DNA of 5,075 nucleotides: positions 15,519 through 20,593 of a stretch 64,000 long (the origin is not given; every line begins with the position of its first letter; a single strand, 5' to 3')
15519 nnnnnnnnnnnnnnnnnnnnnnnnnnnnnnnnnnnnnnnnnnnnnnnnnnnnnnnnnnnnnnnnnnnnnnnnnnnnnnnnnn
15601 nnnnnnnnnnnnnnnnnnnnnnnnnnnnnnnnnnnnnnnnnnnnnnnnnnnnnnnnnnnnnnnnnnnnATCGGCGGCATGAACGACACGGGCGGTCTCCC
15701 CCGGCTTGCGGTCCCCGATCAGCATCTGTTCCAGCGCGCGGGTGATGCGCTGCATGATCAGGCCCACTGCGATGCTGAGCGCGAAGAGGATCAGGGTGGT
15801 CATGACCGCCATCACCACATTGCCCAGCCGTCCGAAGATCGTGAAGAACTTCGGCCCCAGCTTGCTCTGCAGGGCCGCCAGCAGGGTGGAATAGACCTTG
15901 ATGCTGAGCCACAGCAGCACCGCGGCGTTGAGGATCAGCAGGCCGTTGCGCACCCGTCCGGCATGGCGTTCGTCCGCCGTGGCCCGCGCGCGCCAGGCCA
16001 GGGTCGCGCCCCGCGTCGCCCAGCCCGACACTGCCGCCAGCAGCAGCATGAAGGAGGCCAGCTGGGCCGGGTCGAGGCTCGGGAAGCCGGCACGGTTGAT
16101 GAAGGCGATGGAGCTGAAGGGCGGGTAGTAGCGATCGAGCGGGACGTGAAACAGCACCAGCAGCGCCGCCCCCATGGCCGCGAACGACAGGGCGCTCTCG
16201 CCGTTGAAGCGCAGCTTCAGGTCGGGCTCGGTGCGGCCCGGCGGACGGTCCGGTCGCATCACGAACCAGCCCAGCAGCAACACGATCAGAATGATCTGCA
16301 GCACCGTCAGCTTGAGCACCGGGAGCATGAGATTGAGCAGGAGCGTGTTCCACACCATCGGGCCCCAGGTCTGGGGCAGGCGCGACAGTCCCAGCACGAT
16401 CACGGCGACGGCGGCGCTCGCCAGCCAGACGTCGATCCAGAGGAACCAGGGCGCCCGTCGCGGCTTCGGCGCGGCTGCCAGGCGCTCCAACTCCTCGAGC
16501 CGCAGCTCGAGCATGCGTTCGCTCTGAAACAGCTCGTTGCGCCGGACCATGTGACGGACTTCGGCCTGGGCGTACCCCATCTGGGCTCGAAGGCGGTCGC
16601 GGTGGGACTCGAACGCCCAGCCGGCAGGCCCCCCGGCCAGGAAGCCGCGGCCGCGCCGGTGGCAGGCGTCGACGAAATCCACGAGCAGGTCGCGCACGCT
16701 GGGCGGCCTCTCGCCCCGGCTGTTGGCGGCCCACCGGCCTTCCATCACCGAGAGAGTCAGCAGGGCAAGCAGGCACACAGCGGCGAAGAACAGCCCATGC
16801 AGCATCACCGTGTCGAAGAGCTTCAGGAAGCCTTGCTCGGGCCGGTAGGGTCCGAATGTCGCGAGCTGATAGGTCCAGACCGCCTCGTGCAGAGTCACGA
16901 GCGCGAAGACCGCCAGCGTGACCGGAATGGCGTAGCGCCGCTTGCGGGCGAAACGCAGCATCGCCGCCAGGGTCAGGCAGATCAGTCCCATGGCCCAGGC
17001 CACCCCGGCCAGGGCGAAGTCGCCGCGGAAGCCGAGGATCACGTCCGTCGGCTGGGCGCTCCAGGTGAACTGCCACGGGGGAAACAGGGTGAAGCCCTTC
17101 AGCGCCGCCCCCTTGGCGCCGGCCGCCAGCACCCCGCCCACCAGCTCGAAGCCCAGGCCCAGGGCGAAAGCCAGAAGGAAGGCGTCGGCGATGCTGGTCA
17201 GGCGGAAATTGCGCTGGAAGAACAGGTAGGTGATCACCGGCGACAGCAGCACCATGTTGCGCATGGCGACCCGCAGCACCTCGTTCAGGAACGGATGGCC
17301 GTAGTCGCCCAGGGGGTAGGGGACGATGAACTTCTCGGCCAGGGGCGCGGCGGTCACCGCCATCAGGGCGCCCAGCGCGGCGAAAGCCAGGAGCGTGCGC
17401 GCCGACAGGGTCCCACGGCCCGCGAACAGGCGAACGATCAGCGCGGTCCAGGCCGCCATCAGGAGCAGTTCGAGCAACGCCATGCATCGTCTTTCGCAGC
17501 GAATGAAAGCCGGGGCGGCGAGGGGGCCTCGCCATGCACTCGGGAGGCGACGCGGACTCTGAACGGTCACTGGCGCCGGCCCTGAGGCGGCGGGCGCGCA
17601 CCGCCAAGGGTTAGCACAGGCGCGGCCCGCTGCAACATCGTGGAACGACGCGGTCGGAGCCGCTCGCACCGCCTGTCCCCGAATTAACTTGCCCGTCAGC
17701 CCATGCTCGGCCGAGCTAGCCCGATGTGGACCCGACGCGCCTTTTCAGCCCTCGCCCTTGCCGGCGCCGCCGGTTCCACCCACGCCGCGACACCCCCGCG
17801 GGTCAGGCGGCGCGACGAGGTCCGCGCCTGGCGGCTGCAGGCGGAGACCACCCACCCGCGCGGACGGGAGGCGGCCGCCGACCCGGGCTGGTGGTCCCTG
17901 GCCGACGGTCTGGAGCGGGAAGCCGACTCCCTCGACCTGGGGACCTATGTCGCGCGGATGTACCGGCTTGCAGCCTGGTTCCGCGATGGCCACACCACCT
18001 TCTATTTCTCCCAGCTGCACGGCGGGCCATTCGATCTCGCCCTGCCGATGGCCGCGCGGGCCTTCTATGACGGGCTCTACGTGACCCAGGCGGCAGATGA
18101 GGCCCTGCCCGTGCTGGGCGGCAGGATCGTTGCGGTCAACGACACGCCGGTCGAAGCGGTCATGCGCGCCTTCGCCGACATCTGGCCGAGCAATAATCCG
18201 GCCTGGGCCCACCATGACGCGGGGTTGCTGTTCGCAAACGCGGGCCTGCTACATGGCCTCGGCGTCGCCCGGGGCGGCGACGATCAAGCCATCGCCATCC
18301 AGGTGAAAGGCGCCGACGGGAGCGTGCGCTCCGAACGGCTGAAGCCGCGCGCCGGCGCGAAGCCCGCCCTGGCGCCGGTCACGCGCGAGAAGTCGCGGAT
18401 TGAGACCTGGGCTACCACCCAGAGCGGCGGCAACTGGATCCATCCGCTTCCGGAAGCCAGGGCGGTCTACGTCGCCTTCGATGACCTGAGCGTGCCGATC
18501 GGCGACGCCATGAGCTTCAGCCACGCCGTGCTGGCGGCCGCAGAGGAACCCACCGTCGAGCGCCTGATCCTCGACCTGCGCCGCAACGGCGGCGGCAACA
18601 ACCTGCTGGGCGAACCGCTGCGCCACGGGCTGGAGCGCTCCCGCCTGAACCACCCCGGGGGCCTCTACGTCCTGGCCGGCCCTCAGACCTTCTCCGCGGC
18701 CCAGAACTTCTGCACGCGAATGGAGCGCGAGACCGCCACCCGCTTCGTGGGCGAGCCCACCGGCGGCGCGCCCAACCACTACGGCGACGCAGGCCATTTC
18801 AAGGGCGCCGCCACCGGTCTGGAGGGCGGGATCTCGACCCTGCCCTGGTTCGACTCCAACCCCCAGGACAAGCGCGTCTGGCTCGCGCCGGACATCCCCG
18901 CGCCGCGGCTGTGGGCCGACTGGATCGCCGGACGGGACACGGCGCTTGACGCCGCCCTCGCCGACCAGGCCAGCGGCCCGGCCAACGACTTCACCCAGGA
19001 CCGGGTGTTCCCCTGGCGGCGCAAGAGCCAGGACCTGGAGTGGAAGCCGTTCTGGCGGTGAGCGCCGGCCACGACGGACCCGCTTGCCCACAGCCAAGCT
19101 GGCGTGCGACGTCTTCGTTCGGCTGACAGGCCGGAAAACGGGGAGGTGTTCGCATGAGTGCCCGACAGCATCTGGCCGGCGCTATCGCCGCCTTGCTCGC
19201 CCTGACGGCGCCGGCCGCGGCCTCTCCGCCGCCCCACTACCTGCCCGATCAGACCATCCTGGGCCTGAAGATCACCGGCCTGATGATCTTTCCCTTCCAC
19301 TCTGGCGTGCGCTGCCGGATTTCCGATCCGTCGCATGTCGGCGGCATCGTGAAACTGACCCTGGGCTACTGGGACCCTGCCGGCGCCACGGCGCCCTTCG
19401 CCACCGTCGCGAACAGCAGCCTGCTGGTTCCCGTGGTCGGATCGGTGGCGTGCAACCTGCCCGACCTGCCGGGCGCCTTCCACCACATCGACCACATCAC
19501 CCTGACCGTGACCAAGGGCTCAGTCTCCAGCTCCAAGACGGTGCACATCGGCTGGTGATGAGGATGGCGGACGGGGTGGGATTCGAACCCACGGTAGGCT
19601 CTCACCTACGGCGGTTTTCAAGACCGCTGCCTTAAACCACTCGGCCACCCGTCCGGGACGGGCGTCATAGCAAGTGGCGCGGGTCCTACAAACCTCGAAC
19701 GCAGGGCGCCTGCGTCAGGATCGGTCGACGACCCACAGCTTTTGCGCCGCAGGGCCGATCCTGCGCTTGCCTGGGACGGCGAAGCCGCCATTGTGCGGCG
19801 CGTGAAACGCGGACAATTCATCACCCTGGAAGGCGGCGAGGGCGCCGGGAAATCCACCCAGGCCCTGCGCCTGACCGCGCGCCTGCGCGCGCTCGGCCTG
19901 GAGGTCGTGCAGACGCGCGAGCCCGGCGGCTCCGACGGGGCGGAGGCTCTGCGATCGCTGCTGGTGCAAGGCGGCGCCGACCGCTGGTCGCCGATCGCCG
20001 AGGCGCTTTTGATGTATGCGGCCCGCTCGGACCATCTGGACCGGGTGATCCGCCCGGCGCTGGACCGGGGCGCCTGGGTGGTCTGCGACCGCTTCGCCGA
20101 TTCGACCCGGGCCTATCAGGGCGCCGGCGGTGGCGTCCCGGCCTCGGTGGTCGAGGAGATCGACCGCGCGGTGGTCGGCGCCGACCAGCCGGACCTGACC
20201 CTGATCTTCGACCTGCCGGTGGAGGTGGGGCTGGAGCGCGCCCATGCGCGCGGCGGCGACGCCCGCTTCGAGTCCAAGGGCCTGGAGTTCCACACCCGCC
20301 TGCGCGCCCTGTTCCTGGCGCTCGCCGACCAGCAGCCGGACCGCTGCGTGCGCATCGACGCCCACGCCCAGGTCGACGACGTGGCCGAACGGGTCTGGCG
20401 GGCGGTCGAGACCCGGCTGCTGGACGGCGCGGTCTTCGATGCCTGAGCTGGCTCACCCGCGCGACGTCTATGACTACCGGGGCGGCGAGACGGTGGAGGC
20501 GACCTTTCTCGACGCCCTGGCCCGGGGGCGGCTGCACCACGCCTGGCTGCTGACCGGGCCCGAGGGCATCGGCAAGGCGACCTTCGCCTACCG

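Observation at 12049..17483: Translationally coupled five-gene cassette with no recognisable family members: two polytopic membrane proteins, a bitopic coiled-coil protein, a repeat protein with a C-terminal Cys-His-Asp domain, and a charged coiled-coil protein. Candidate novel effector/export or toxin-immunity-like module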

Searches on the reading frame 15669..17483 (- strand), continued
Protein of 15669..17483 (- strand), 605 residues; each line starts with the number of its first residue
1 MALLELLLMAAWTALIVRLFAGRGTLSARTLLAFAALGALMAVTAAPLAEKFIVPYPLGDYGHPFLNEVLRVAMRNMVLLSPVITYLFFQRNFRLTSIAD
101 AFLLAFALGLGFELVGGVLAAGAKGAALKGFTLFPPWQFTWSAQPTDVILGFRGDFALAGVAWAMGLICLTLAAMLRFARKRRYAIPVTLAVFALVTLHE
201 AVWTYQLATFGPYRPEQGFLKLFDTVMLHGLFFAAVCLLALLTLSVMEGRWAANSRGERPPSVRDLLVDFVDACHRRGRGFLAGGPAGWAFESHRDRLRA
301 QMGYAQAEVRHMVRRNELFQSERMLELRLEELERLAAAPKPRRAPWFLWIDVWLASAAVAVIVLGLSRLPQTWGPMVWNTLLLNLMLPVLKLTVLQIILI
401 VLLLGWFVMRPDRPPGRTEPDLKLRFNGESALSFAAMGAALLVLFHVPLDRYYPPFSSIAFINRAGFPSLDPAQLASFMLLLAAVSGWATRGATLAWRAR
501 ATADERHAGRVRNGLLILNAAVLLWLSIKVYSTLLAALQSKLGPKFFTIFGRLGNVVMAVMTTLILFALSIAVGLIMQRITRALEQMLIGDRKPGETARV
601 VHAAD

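Call 43: predict_structure(alignment_id=A1)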
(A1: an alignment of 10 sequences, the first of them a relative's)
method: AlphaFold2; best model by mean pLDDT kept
length: 605 residues; sequences in the alignment: 10
mean_pLDDT: 75.6   pTM: 0.82
mean pLDDT of the five models: 75.6, 70.8, 69.6, 69.0, 68.9
residues with pLDDT >= 90: 78; 70-90: 351; 50-70: 133; < 50: 43
segments of 3 or more residues with pLDDT < 50: 129-139, 145-154, 593-605
pLDDT, mean of each block of 10 residues (from residue 1): 67 72 81 91 81 56 75 88 90 88 92 79 53 46 46 50 90 90 90 89 76 69 70 79 88 87 80 83 80 86 88 74 84 71 53 55 53 56 61 85 90 71 88 91 82 69 64 81 83 82 85 90 83 73 75 71 77 86 83 42 30
secondary structure, 60 per line:
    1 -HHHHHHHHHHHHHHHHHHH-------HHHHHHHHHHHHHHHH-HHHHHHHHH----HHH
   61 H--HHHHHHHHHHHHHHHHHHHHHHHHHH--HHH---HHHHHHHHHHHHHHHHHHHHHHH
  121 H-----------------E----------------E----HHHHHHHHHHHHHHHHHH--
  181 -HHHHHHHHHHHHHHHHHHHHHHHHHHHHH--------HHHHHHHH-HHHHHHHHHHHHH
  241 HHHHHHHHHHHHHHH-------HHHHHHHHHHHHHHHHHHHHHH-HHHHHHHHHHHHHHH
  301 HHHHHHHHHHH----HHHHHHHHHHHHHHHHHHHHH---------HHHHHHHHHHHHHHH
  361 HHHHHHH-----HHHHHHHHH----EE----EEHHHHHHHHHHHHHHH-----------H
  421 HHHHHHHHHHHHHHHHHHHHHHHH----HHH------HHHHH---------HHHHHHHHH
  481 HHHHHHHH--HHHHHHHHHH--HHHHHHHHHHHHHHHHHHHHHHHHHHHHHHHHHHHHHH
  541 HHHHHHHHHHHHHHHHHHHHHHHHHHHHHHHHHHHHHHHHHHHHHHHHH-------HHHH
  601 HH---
elements in order: H2-20 H28-43 H45-53 H58-61 H64-89 H98-121 H161-178 H182-210 H219-226 H228-255 H263-284 H286-311 H316-336 H346-367 H373-381 H394-408 H420-444 H458-462 H472-488 H491-500 H503-589 H597-602

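Call 61: search_protein_families(library=pfam, proteins=[L006:4928-5323:+], max_evalue=0.01)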
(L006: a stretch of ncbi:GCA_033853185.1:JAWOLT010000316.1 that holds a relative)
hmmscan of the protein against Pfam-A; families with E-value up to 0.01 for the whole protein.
L006:4928-5323:+ (132 aa): 0 families

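Call 75: search_solved_structures(query=A1, max_evalue=1)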
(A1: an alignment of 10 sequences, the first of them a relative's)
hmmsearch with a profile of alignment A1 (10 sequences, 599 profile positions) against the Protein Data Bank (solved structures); distinct sequences matched with E-value up to 1: 0.

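Call 86: fold_search(model_id=the predicted structure, library=pdb)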
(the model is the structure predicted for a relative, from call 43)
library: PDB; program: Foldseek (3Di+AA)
matches with E <= 10: 226; with E <= 0.001: 0
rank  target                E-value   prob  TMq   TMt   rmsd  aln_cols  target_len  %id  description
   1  8y5w_A                7.1e-02  0.12  0.09  0.10  21.0       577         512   10  human NaS1 intermediate state 2 (released 2025-01-22)
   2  9r1f_A                1.4e-01  0.18  0.12  0.14  25.8       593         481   12  Cryo-EM structure of human MATE1 in complex with metformin (released 2025-11-05)
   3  5yck                  1.7e-01  0.23  0.14  0.16  24.0       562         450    9  Crystal structure of a MATE family protein derived from Camelina sativa at 2.3 angstrom (released 2017-09-27)
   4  8zkw_B                1.7e-01  0.18  0.14  0.15  22.8       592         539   11  Cryo-EM structure of the Drosophila INDY (apo-asymmetric, pH 6) (released 2025-01-29)
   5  4tph_A                2.2e-01  0.21  0.15  0.18  22.6       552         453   12  Selectivity mechanism of a bacterial homologue of the human drug peptide transporters PepT1 and PepT2 (released 2014-07-09)
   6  5gli                  2.3e-01  0.18  0.12  0.16  26.4       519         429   11  Human endothelin receptor type-B in the ligand-free form (released 2016-09-07)
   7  3wbn_A                2.6e-01  0.20  0.13  0.16  24.4       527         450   15  Crystal structure of MATE in complex with MaL6 (released 2013-06-12)
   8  3ncy_A                2.6e-01  0.16  0.12  0.15  22.9       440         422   13  X-ray crystal structure of an arginine agmatine antiporter (AdiC) in complex with a Fab fragment (released 2010-08-18)
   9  8x6x_A                2.6e-01  0.14  0.13  0.15  24.0       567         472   12  Structure of the multidrug efflux pump EfpA from M. tuberculosis complexed with lipids (released 2024-11-27)
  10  4tpj_B                2.7e-01  0.11  0.12  0.14  22.9       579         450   12  Selectivity mechanism of a bacterial homologue of the human drug peptide transporters PepT1 and PepT2 (released 2014-07-09)
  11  5y50                  3.1e-01  0.14  0.12  0.15  25.7       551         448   13  Crystal structure of eukaryotic MATE transporter AtDTX14 (released 2017-12-06)
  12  8smr_E                3.4e-01  0.15  0.14  0.17  20.3       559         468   12  cytochrome bc1-cbb3 supercomplex from Pseudomonas aeruginosa (released 2023-10-11)
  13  4mlb_C                3.9e-01  0.14  0.12  0.14  24.0       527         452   13  Reverse polarity of binding pocket suggests different function of a MOP superfamily transporter from Pyrococcus furios (released 2013-09-25)
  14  5cxv_A                4.3e-01  0.15  0.13  0.16  24.7       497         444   13  Structure of the human M1 muscarinic acetylcholine receptor bound to antagonist Tiotropium (released 2016-03-09)
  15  8hez_A                4.9e-01  0.07  0.11  0.12  22.5       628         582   13  Structure of human SGLT2-MAP17 complex with Dapagliflozin (released 2023-11-15)
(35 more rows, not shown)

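Call 93: search_protein_families(library=pfam, proteins=[L011:6627-8468:+], max_evalue=0.1)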
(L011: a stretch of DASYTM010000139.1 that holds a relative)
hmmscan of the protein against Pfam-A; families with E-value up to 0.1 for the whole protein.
L011:6627-8468:+ (614 aa): 2 families
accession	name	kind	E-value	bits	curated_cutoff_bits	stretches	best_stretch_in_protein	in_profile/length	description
PF24902.1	Ig_NUP210_9th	-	0.014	16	27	0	52-84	30-62/79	NUP210, Ig-like domain 9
PF13629.12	T2SS-T3SS_pil_N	-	0.06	13.5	23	0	265-313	5-54/72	Pilus formation protein N terminal region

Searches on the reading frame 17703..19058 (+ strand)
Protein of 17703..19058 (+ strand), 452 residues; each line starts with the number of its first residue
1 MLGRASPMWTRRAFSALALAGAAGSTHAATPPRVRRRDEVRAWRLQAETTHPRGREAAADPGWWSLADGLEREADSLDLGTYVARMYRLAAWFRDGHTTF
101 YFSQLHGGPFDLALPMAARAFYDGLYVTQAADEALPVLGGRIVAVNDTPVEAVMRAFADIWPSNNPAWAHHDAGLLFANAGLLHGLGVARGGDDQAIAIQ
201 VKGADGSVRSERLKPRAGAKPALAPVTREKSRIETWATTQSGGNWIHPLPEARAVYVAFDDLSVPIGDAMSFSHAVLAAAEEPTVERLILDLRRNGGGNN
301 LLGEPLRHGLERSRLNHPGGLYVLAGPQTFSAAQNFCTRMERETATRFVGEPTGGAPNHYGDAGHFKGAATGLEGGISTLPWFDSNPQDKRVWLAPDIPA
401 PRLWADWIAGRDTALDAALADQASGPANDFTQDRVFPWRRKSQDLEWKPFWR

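Call 61: search_protein_families(library=pfam, proteins=[window:17703-19058:+], max_evalue=0.01)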
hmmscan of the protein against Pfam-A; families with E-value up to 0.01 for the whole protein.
window:17703-19058:+ (452 aa): 1 family
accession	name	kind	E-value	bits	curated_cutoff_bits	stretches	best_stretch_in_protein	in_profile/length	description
PF03572.23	Peptidase_S41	-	3.3e-07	30.5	24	0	275-299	20-44/165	Peptidase family S41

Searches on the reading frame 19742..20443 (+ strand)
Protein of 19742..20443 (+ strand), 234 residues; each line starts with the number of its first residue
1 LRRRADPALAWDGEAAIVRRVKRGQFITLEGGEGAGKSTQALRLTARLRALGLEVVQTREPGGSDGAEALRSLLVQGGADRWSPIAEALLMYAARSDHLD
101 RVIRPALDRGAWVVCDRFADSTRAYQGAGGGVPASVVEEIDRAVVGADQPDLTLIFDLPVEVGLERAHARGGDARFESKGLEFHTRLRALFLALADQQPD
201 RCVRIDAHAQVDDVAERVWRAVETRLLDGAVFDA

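Call 61: search_protein_families(library=pfam, proteins=[window:19742-20443:+], max_evalue=0.01)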
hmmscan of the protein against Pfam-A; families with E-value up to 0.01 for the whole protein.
window:19742-20443:+ (234 aa): 3 families
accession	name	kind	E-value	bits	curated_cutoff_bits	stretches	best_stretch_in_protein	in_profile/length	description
PF02223.23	Thymidylate_kin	-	3.3e-45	154.5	27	1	29-217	1-184/185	Thymidylate kinase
PF13521.12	AAA_28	-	7.5e-06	26.7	27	1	27-189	2-144/164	AAA domain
PF13401.12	AAA_22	-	0.00084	20.1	27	1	23-82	4-63/130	AAA domain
